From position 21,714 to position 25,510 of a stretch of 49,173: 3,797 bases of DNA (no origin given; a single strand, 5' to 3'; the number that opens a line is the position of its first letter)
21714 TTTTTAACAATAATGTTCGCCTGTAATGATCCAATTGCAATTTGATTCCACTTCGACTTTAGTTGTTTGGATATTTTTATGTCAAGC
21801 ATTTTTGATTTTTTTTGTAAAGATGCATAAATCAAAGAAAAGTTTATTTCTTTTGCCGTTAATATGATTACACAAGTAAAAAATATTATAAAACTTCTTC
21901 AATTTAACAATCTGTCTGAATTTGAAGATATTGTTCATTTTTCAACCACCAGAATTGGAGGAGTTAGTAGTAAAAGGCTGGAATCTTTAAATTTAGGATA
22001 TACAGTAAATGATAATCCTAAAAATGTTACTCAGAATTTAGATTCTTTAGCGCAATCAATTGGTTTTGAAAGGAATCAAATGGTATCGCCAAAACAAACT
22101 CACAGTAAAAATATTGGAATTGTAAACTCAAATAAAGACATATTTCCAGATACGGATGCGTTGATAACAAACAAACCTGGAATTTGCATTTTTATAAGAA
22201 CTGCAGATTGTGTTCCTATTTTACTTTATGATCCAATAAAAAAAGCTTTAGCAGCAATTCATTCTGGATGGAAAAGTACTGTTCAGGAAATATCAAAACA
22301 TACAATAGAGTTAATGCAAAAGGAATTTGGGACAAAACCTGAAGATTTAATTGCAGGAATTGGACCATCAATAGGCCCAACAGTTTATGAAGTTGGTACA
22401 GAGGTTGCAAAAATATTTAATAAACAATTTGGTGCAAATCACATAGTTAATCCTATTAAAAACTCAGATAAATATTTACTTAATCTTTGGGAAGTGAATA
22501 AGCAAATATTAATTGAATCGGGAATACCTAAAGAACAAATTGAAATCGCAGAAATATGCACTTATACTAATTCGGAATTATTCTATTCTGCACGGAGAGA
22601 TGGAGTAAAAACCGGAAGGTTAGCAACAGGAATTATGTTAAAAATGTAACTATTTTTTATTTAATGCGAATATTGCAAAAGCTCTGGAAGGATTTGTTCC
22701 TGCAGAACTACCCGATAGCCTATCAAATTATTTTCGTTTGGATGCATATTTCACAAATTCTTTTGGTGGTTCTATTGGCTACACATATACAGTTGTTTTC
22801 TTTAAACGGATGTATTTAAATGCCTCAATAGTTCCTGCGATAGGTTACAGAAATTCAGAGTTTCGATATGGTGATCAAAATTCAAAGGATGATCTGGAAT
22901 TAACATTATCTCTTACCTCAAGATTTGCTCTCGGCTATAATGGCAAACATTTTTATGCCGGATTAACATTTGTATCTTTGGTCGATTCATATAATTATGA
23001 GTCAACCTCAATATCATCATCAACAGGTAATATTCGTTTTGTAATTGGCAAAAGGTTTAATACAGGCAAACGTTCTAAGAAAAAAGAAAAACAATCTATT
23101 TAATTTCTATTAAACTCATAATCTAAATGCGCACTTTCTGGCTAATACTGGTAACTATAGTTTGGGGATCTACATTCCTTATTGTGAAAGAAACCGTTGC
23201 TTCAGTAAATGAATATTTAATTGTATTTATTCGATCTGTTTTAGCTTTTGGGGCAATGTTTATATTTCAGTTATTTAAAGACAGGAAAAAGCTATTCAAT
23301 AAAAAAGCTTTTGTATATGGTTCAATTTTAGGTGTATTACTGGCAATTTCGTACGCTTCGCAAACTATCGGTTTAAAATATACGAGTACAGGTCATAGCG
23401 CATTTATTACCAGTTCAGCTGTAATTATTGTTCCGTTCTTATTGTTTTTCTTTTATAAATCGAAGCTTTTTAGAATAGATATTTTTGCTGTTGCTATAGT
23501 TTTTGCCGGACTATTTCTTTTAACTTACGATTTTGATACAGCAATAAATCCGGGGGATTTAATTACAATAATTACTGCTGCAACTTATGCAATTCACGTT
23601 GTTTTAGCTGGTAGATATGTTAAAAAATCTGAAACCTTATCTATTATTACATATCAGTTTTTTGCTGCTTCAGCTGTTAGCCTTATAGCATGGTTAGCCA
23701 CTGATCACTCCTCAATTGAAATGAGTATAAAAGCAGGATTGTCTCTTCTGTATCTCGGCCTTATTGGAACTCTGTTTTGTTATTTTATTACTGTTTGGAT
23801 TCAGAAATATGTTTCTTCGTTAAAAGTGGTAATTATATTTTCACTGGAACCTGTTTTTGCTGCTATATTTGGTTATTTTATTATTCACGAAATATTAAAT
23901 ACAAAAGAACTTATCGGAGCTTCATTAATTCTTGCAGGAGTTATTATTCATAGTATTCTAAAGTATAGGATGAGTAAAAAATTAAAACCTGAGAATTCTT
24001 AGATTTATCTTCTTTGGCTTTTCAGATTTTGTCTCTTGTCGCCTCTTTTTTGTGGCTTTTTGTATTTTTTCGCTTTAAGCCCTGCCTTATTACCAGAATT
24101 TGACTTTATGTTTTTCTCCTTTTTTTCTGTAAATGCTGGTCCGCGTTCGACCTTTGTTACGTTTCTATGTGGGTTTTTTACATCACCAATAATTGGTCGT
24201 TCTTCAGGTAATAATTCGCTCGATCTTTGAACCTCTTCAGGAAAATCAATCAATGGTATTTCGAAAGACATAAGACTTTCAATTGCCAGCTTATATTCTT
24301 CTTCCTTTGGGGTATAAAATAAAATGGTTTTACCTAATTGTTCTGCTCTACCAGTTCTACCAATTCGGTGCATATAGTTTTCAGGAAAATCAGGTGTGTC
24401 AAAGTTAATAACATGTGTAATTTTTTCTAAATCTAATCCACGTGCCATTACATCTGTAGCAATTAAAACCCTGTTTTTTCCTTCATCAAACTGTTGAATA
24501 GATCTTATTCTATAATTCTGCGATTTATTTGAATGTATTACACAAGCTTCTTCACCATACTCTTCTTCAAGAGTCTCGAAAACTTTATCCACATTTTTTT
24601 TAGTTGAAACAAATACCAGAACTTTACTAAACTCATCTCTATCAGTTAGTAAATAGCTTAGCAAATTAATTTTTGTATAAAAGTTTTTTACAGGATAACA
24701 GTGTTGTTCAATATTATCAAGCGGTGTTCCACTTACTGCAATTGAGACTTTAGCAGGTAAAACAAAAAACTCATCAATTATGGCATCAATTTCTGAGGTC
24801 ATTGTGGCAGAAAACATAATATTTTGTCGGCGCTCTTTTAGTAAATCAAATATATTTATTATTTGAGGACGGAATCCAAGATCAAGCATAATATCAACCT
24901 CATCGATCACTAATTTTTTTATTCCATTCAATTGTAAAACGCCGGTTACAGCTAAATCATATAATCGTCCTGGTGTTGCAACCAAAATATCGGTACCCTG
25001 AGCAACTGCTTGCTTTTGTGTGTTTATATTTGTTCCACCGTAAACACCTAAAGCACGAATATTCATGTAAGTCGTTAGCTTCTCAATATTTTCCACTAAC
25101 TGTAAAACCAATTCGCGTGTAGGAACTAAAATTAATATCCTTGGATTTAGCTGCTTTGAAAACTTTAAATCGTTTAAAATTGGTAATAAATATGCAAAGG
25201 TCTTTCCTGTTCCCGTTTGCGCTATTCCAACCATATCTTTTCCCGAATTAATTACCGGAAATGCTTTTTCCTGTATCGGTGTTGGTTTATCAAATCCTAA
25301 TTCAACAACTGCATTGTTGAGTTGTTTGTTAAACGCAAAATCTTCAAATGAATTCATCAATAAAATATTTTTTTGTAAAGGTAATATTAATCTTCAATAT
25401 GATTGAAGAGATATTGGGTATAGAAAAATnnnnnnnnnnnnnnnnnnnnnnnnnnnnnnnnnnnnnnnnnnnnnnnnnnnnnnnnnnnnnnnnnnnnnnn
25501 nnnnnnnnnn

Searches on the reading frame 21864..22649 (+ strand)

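Call 24: search_protein_families(library=pfam, proteins=[window:21864-22649:+], max_evalue=0.00001)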
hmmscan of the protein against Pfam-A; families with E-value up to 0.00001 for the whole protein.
window:21864-22649:+ (261 aa): 1 family
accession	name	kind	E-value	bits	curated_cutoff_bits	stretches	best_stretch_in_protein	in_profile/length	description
PF02578.20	Cu-oxidase_4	-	5.7e-79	265.3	22.9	1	28-258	1-238/238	Multi-copper polyphenol oxidoreductase laccase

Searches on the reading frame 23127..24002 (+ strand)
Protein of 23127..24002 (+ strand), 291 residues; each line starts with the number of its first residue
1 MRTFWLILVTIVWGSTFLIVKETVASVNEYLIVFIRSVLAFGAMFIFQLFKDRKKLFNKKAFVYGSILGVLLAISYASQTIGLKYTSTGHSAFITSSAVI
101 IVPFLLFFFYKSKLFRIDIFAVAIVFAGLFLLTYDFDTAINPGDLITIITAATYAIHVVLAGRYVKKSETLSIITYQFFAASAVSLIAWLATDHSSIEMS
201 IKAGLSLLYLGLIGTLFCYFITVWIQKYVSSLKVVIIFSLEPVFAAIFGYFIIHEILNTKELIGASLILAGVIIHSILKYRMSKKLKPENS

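Call 24: search_protein_families(library=pfam, proteins=[window:23127-24002:+], max_evalue=0.00001)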
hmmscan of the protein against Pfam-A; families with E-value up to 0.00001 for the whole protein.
window:23127-24002:+ (291 aa): 1 family
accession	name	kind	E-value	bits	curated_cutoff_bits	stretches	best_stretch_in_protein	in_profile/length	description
PF00892.27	EamA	-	2.7e-40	138.2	28.2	2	142-274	2-132/135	EamA-like transporter family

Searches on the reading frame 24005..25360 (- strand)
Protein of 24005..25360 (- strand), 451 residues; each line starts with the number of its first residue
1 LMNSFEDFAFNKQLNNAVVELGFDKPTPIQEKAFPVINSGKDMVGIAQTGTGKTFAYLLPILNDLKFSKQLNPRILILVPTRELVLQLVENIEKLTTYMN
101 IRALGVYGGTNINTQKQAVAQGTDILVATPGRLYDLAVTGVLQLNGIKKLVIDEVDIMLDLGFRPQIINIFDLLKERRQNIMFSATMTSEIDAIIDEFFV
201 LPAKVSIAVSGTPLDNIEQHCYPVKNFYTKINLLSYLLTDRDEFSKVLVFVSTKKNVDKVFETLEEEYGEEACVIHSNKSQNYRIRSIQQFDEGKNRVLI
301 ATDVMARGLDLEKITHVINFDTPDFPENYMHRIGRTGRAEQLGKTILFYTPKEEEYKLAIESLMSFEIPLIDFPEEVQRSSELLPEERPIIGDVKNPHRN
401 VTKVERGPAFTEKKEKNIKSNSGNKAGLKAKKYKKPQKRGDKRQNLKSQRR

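Call 24: search_protein_families(library=pfam, proteins=[window:24005-25360:-], max_evalue=0.00001)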
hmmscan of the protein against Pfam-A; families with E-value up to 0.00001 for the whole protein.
window:24005-25360:- (451 aa): 3 families
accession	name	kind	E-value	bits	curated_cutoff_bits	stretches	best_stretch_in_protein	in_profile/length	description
PF00270.35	DEAD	-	1.9e-47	161.6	26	1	27-193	1-166/167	DEAD/DEAH box helicase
PF00271.37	Helicase_C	-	4.1e-34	117.6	23.5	1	230-339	2-109/110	Helicase conserved C-terminal domain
PF04851.21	ResIII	-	6.1e-10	39.7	22.5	1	43-186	26-161/164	Type III restriction enzyme, res subunit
